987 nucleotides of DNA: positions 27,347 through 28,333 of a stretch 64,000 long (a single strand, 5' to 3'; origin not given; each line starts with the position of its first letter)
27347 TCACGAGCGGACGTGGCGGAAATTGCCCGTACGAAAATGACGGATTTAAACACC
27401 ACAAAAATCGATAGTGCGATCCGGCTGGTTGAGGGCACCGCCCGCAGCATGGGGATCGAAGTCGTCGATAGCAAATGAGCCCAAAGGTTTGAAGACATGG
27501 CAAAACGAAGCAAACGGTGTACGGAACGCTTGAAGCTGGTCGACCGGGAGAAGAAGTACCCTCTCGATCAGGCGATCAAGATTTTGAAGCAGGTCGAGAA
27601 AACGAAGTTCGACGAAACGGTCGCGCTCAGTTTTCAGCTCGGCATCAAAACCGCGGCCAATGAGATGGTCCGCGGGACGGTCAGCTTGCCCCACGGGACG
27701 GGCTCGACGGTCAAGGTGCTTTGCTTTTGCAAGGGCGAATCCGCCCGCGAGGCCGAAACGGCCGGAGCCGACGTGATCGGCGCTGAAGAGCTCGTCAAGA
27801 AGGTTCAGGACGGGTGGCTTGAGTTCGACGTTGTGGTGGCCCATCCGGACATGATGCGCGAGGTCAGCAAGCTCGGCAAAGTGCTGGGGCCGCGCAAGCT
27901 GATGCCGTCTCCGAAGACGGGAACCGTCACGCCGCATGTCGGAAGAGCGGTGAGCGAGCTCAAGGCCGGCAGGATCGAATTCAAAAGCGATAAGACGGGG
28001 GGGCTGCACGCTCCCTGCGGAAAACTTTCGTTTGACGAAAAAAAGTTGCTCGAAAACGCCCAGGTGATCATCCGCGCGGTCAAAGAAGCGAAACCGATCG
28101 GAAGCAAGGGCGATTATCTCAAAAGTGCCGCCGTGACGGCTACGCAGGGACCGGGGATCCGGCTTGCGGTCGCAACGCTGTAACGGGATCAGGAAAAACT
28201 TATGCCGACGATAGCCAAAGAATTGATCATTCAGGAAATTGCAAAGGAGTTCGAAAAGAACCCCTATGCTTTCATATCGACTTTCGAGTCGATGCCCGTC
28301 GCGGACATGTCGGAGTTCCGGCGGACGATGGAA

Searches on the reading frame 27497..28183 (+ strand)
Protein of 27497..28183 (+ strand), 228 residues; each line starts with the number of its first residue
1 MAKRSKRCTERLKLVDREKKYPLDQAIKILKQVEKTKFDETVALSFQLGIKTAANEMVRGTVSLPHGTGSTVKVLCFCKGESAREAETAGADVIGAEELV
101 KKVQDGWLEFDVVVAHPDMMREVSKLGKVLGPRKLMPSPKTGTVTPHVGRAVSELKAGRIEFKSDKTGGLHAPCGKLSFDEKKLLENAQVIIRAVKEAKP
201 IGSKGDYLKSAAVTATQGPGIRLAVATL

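Call 40: search_protein_families(library=pfam, proteins=[window:27497-28183:+], max_evalue=0.001)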
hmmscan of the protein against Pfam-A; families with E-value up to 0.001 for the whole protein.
window:27497-28183:+ (228 aa): 1 family
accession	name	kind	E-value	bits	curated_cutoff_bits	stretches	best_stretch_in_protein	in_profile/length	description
PF00687.26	Ribosomal_L1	-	1.1e-61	208.3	32.2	1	30-219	1-198/198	Ribosomal protein L1p/L10e family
